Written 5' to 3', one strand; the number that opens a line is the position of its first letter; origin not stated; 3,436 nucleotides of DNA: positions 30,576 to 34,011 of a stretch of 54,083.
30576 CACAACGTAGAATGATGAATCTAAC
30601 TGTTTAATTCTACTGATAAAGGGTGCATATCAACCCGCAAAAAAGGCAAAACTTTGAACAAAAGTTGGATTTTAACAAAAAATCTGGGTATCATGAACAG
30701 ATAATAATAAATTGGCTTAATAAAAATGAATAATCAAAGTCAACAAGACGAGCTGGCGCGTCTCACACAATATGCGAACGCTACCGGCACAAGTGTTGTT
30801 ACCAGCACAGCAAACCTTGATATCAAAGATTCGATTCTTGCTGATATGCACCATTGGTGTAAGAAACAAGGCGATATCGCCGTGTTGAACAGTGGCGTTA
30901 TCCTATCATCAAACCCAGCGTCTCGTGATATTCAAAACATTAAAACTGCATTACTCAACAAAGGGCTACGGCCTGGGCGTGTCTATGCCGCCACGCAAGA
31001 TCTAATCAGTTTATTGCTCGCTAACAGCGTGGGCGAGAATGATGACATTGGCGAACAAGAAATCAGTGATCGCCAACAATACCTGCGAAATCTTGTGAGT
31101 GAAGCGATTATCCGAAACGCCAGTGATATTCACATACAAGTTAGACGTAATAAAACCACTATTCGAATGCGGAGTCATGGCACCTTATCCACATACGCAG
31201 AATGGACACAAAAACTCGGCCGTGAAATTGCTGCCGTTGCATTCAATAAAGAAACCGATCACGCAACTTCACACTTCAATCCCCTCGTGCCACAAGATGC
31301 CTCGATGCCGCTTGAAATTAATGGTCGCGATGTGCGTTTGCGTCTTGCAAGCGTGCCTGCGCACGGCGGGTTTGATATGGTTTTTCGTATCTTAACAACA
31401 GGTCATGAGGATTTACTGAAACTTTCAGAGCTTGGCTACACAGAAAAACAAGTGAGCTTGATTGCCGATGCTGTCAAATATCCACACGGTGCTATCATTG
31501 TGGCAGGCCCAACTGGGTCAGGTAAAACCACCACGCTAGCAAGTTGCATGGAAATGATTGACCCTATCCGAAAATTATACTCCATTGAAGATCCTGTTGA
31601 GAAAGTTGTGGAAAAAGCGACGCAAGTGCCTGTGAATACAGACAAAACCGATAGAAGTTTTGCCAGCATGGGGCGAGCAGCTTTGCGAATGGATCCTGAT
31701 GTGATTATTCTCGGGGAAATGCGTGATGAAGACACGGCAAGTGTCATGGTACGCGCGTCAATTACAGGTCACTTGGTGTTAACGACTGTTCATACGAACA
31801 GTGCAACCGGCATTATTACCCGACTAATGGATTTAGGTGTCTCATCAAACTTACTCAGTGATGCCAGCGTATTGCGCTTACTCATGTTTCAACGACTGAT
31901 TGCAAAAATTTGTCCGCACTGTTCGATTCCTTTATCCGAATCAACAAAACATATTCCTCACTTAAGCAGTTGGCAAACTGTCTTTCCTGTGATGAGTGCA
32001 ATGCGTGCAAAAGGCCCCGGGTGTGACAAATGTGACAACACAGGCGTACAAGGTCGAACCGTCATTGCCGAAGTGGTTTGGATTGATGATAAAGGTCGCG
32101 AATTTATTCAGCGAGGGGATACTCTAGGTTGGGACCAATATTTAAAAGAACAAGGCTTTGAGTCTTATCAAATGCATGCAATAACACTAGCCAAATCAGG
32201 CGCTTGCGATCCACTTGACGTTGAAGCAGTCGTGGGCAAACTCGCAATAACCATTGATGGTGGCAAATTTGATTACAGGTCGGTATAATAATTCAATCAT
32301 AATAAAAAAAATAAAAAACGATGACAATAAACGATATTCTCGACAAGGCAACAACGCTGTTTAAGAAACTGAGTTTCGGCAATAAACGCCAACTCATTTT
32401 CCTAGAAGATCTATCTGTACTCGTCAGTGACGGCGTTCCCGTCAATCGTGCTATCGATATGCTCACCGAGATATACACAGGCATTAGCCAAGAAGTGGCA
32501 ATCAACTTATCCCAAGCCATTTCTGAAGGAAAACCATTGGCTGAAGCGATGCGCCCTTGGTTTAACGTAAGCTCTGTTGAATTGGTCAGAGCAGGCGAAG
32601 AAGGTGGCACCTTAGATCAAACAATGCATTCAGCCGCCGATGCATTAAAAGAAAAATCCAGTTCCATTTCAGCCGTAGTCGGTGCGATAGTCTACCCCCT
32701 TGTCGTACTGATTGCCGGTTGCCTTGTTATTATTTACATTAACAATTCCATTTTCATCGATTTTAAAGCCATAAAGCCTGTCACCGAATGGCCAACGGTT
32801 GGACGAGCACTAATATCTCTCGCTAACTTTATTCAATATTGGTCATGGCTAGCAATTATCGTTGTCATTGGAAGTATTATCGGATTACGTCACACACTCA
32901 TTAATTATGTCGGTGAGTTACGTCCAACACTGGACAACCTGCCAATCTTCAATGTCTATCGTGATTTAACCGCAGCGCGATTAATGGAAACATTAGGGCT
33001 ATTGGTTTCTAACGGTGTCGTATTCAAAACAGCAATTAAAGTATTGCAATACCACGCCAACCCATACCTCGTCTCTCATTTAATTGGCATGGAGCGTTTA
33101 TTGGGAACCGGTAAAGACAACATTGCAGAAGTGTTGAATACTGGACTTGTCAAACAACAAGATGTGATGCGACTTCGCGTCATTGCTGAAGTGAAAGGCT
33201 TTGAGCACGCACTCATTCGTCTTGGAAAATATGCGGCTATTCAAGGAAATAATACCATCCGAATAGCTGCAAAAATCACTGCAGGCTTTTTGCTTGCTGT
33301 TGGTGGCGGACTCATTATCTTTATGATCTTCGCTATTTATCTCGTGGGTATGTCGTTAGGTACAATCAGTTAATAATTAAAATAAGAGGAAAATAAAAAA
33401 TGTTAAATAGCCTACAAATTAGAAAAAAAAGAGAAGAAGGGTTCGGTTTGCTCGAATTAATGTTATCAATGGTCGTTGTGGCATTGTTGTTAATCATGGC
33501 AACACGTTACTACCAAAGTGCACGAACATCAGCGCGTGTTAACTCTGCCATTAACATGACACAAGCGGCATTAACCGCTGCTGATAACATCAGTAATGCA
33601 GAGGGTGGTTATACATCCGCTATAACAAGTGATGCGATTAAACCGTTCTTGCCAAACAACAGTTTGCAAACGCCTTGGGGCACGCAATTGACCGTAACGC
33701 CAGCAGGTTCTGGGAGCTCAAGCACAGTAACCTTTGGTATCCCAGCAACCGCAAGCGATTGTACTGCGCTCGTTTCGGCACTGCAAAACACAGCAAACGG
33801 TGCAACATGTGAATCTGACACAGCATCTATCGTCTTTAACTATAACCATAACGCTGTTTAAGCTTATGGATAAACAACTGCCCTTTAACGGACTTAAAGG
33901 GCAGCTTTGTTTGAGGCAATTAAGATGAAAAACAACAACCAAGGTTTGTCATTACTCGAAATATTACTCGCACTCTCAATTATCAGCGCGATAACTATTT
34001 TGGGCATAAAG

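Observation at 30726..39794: Orphan, permuted type IVb-like pilus module with a type IVa-sized pilin, wedged between gyrB and trkH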

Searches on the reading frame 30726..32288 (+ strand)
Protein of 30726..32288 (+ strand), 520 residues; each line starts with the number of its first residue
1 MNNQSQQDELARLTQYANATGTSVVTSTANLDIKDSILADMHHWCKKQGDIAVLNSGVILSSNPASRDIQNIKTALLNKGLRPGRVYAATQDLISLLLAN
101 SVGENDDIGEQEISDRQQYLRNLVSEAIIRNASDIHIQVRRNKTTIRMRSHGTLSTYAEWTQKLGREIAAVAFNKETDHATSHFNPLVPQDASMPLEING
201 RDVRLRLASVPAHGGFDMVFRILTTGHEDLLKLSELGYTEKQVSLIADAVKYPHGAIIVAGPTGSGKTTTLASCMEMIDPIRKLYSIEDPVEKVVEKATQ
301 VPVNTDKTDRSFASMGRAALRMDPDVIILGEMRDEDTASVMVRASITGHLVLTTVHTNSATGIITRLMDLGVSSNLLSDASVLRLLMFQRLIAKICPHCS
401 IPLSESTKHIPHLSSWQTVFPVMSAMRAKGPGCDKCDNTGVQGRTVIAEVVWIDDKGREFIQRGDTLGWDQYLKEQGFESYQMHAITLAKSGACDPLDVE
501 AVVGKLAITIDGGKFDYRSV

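Call 3: search_protein_families(library=pfam, proteins=[window:30726-32288:+], max_evalue=1)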
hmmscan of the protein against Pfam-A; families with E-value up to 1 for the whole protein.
window:30726-32288:+ (520 aa): 15 families
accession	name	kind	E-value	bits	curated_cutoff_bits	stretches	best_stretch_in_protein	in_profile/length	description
PF00437.27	T2SSE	-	1.5e-88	297.4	24.9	1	118-489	10-358/370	Type II/IV secretion system protein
PF13604.12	AAA_30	-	0.0011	19.2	27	1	238-278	2-42/191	AAA domain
PF25199.1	nSTAND_NTPase5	-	0.0065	16.7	34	1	242-296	28-85/145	Novel STAND NTPase 5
PF13401.12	AAA_22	-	0.012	16.4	27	1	254-279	5-30/130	AAA domain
PF01580.24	FtsK_SpoIIIE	-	0.015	15.2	24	1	244-273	30-58/221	FtsK/SpoIIIE family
PF13191.12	AAA_16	-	0.018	16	32.6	1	241-277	7-47/167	AAA ATPase domain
PF13245.12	AAA_19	-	0.027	15.1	25.1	1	251-284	8-41/134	AAA domain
PF07386.16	DUF1499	-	0.029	15.2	22.6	1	93-152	44-93/114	Protein of unknown function (DUF1499)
PF13238.12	AAA_18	-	0.047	14.6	29.4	1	257-329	1-77/128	AAA domain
PF04851.21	ResIII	-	0.055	13.8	22.5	1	245-278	14-47/164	Type III restriction enzyme, res subunit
PF13555.12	AAA_29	-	0.096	12.9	27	1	253-275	21-43/61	P-loop containing region of AAA domain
PF16796.11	Microtub_bd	-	0.14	12.5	27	1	249-281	86-119/155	Microtubule binding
PF13086.12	AAA_11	-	0.16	12.2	27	1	240-278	4-41/257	AAA domain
PF20720.3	nSTAND3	-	0.18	11.9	27.2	1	254-275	17-39/155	Novel STAND NTPase 3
PF19993.5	DO-GTPase2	-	0.18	11.8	27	0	259-278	5-24/226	Double-GTPase 2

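Call 4: search_protein_families(library=ncbifam, proteins=[window:30726-32288:+], max_evalue=1)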
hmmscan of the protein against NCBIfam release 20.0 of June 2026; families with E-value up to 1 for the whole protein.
window:30726-32288:+ (520 aa): 26 families (the best 25 are shown)
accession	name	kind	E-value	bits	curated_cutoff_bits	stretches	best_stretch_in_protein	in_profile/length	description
TIGR02533.1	type_II_gspE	equivalog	2.2e-82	277.3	630.25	1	120-493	113-476/486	type II secretion system ATPase GspE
NF007755.0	PRK10436.1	equivalog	2.3e-76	257.3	617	1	103-505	72-461/465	type II secretion system protein GspE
TIGR02538.1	type_IV_pilB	equivalog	1.5e-73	248.3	675.65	1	109-493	174-552/564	type IV-A pilus assembly ATPase PilB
NF053534.1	T4PilAsmATPsTfpB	equivalog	4.7e-67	226.7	850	1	104-479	192-558/584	type IV pilus assembly ATPase TfpB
NF041000.1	ATPase_ComGA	equivalog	1.8e-57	194.3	300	1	122-393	2-266/267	competence type IV pilus ATPase ComGA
TIGR01420.1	pilT_fam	subfamily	6.3e-42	144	319.1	1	120-370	2-242/343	PilT/PilU family type 4a pilus ATPase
TIGR02788.1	VirB11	equivalog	1.4e-21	76.8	249.95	1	205-375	96-270/308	P-type DNA transfer ATPase VirB11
TIGR02524.1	dot_icm_DotB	equivalog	1.4e-19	70.6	463.3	1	211-393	98-286/358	Dot/Icm type IV secretion system ATPase DotB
TIGR02525.1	plasmid_TraJ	equivalog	1.9e-19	69.9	368.3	1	250-371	145-273/372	plasmid transfer ATPase TraJ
NF058587.1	archaellum_moto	equivalog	6.8e-19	68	550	1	254-368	275-394/527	archaellum flagellar ATPase motor FlaI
TIGR03819.1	heli_sec_ATPase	hypoth_equivalog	9.5e-18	64.5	373.15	1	209-380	133-310/340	TadA family conjugal transfer-associated ATPase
TIGR02782.1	TrbB_P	equivalog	3.2e-16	59.5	304.55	1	239-370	122-255/303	P-type conjugative transfer ATPase TrbB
NF053672.1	bindosome_BasE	exception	1.4e-14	53.8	1000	1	258-370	274-391/512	bindosome assembly system ATPase subunit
NF010407.0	PRK13833.1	subfamily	2.7e-14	53.3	499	1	238-371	129-263/323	conjugal transfer protein TrbB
NF010425.0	PRK13851.1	equivalog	8.5e-13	47.9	461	1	252-374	160-287/344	type IV secretion system protein VirB11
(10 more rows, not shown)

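Call 11: search_solved_structures(query=window:30726-32288:+, max_evalue=1e-20)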
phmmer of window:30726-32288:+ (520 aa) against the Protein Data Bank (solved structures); distinct sequences matched with E-value up to 1e-20: 20.
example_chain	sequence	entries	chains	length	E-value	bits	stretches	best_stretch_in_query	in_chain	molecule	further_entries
1p9r_A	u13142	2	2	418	2.1e-61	211.5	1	94-462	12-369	General secretion pathway protein E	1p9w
4pht_A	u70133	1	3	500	3.3e-61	210.9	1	98-476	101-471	General secretory pathway protein E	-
4ksr_A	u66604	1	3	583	9.4e-61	209.4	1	98-462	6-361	Type II secretion system protein E, Hemolysin-coregulated protein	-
4kss_A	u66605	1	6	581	9.4e-61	209.4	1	98-462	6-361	Type II secretion system protein E, hemolysin-coregulated protein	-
5oiu_A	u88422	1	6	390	2.3e-57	198.2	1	114-466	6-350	Type IV pilus assembly protein PilF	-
5it5_F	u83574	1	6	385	4.9e-57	197.1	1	116-466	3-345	ATP binding motif-containing protein PilF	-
6ejf_A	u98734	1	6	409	5.6e-57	196.9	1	116-467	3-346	Type IV pilus assembly protein PilF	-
6f8l_G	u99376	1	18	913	1.4e-56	195.6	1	112-467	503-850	Type IV pilus assembly protein PilF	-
6olj_C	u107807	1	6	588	1.2e-49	172.8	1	121-493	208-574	Type IV pilus biogenesis ATPase PilB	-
5tsg_B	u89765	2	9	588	2.4e-49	171.8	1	121-493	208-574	Type IV pilus biogenesis ATPase PilB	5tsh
5zfr_A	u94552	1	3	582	6e-49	170.4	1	119-493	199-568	Type IV pilus biogenesis ATPase PilB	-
3jc8_Ba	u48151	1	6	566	5.9e-48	167.2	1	121-494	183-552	Type IV-A pilus assembly ATPase PilB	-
8dze_A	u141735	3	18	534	3.2e-39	138.4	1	69-465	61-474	BfpD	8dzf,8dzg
2ewv_A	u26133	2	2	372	1.4e-26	96.7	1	120-376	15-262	twitching motility protein PilT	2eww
2gsz_A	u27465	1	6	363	5e-26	94.8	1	233-376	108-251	twitching motility protein PilT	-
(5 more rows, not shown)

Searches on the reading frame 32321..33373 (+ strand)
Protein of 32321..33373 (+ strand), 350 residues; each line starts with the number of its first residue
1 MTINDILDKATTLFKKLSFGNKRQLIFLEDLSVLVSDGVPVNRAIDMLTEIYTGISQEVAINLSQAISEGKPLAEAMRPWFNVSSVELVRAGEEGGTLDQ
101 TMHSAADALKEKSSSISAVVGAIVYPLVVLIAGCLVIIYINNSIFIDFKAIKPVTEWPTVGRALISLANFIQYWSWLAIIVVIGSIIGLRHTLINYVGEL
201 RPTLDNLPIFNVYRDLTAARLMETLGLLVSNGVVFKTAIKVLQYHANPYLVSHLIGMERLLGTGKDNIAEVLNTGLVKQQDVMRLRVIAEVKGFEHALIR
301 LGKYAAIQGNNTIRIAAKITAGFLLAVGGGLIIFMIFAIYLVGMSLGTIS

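Call 3: search_protein_families(library=pfam, proteins=[window:32321-33373:+], max_evalue=1)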
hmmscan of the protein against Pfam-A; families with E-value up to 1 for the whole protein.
window:32321-33373:+ (350 aa): 2 families
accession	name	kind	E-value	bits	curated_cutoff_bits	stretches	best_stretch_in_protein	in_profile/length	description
PF00482.28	T2SSF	-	5.6e-20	72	25.2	2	27-138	1-117/125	Type II secretion system (T2SS), protein F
PF11446.13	DUF2897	-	0.59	10.5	25.2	0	175-188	5-18/54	Protein of unknown function (DUF2897)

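Call 4: search_protein_families(library=ncbifam, proteins=[window:32321-33373:+], max_evalue=1)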
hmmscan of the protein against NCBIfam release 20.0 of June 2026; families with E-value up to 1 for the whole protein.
window:32321-33373:+ (350 aa): 6 families
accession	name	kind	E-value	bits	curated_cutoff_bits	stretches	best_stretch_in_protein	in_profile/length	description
TIGR02120.1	GspF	equivalog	3.8e-25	89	424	1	19-339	60-390/401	type II secretion system inner membrane protein GspF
NF007861.0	PRK10573.1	equivalog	1.6e-22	80.1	401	1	20-349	57-397/401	protein transport protein HofC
NF047826.1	T3SSXpsF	equivalog_domain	4.3e-22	78.5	650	1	11-241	55-294/405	type II secretion system protein XpsF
NF052607.1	T4PiliAsmPilCThrm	equivalog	1.3e-20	73.9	700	1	22-314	66-368/406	type IV pilus assembly protein PilC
NF041012.2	T4P_ComGB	equivalog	3.1e-18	66.2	240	2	22-253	1-236/332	competence type IV pilus assembly protein ComGB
NF052606.1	T4PiliAsmPilCMyx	equivalog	7.1e-18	64.6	700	1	21-346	79-414/419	type IV pilus assembly protein PilC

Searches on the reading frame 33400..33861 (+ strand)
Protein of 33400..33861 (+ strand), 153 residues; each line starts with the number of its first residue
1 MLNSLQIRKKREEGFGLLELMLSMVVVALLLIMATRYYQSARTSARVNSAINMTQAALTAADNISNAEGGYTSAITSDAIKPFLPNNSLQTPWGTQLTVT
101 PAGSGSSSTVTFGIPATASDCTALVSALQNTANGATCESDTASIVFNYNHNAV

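Call 3: search_protein_families(library=pfam, proteins=[window:33400-33861:+], max_evalue=1)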
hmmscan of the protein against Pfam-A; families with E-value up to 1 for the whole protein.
window:33400-33861:+ (153 aa): 2 families
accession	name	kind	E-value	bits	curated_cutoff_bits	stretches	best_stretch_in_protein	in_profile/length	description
PF07963.17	N_methyl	-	1.5e-05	24.8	21.2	1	10-34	2-26/27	Prokaryotic N-terminal methylation motif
PF10506.14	USHBP1_PDZ-bd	-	0.079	13.6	24.5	1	119-144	39-64/65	Harmonin-binding protein USHBP1, PDZ-binding domain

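Call 4: search_protein_families(library=ncbifam, proteins=[window:33400-33861:+], max_evalue=1)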
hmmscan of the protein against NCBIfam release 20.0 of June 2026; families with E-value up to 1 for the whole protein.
window:33400-33861:+ (153 aa): 14 families
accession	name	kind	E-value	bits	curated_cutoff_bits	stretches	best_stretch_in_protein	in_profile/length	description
TIGR01708.2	typeII_sec_gspH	equivalog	2.3e-05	24.4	80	1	12-69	1-58/169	type II secretion system minor pseudopilin GspH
NF007800.0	PRK10506.1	equivalog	0.00056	19.8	158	1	9-60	5-56/163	prepilin peptidase-dependent protein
TIGR02599.1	TIGR02599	subfamily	0.00099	18.4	256.5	1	14-66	1-54/361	Verru_Chthon cassette protein C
NF007848.0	PRK10557.1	equivalog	0.0011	18.3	120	1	8-44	6-42/192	prepilin peptidase-dependent protein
TIGR02596.1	TIGR02596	subfamily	0.0037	17.4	70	1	15-62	1-48/196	Verru_Chthon cassette protein D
NF007862.0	PRK10574.1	equivalog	0.014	15.6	138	1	11-47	3-39/145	prepilin peptidase-dependent pilin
TIGR02532.1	IV_pilin_GFxxxE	domain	0.022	14.6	16.3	1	14-34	3-23/24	prepilin-type N-terminal cleavage/methylation domain-containing protein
NF040999.1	pilin_ComGC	equivalog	0.023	14.9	75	1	12-34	1-23/84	competence type IV pilus major pilin ComGC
TIGR01710.1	typeII_sec_gspG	equivalog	0.034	14.2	88.85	1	14-58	2-46/134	type II secretion system major pseudopilin GspG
NF040982.1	ComGD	equivalog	0.044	14.2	70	1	12-66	1-55/139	competence type IV pilus minor pilin ComGD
TIGR03816.1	tadE_like_DECH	hypoth_equivalog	0.054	13.7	50.95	1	21-68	8-55/109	Rv3654c family TadE-like protein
NF007660.0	PRK10332.1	equivalog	0.059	13.9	86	1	10-41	6-37/107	prepilin-type N-terminal cleavage/methylation domain-containing protein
NF041002.1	pilin_ComGF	equivalog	0.13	12.4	80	1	12-46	1-35/139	competence type IV pilus minor pilin ComGF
NF041775.1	typeIV_PilA_Myxo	equivalog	0.58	10.1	400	0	10-40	8-38/214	type IV pilin protein PilA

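Call 66: search_protein_families(library=pfam, alignment_id=A5, max_evalue=1)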
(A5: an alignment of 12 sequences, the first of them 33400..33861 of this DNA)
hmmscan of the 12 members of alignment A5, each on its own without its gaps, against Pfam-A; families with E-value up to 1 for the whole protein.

A. member 1, window:33400-33861:+ (153 aa): 2 families
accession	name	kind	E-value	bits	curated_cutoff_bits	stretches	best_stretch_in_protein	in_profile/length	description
PF07963.17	N_methyl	-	1.5e-05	24.8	21.2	1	10-34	2-26/27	Prokaryotic N-terminal methylation motif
PF10506.14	USHBP1_PDZ-bd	-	0.079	13.6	24.5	1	119-144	39-64/65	Harmonin-binding protein USHBP1, PDZ-binding domain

B. families by the number of members that match (of 12 scanned): 18 families
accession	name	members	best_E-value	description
PF07963.17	N_methyl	11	4e-07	Prokaryotic N-terminal methylation motif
PF08805.16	PilS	5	1.2e-08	PilS N terminal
PF05307.16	Bundlin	2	2.4e-08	Bundlin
PF13967.11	RSN1_TM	2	0.082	Late exocytosis, associated with Golgi transport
PF12869.13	tRNA_anti-like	1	0.015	tRNA_anti-like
PF05805.17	L6_membrane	1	0.024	L6 membrane protein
PF00335.26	Tetraspanin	1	0.024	Tetraspanin family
PF19984.4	DUF6420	1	0.024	Family of unknown function (DUF6420)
PF06772.16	LtrA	1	0.031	Bacterial low temperature requirement A protein (LtrA)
PF20287.3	SH3DP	1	0.054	SH3 fold domain associated with phage DNA polymerases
PF11694.13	DUF3290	1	0.063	Protein of unknown function (DUF3290)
PF23764.1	Beta-barrel_GLAA-B_II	1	0.066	GLAA-B beta-barrel domain II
PF19592.4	DUF6097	1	0.073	Family of unknown function (DUF6097)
PF10506.14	USHBP1_PDZ-bd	1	0.079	Harmonin-binding protein USHBP1, PDZ-binding domain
PF02713.20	DUF220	1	0.079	Domain of unknown function DUF220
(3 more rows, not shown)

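Call 67: search_solved_structures(query=A5, max_evalue=1)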
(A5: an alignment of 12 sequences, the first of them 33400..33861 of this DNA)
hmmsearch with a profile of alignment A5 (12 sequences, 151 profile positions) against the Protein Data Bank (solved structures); distinct sequences matched with E-value up to 1: 25.
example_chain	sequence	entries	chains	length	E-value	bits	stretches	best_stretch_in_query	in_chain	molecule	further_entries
2hi2_A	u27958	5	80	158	3.4e-05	27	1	11-75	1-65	Fimbrial protein | PilA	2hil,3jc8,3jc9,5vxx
1ay2_A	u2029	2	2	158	4.2e-05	26.7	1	11-74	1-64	TYPE 4 PILIN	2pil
8p3b_A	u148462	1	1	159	4.5e-05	26.6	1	11-71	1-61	Fimbrial protein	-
5kua_A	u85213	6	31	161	0.00018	24.6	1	11-71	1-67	pilin | Neisseria meningitidis PilE variant SB-GATDH | Neisseria meningitidis PilE, SB-DATDH variant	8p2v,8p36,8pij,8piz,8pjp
1zwt_A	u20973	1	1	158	0.00023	24.3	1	35-121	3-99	Major structural subunit of bundle-forming pilus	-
9egp_A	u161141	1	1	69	0.00082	22.5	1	3-40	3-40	Geopilin domain 1 protein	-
8tj2_C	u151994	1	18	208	0.0016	21.5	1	11-69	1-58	Type IV major pilin protein PilA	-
7tgg_A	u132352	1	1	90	0.0023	21.1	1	3-45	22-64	Geopilin domain 1 protein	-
9laa_A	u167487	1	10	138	0.0026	20.9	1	3-32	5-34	Type IV pilin protein PilA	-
8tob_GA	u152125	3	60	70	0.0027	20.8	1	12-50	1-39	Fimbrial protein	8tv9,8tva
8uhf_A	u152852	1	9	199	0.0082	19.2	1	12-122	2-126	Toxin co-regulated pilin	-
1q5f_A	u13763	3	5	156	0.013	18.5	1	47-135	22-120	PilS | Prepilin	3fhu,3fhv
5wda_A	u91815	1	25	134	0.017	18.2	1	11-104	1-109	General secretion pathway protein G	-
8tum_e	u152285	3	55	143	0.023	17.8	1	11-82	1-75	Type IV major pilin protein PilA | Pilin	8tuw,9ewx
1oqw_A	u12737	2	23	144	0.025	17.7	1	11-62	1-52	Fimbrial protein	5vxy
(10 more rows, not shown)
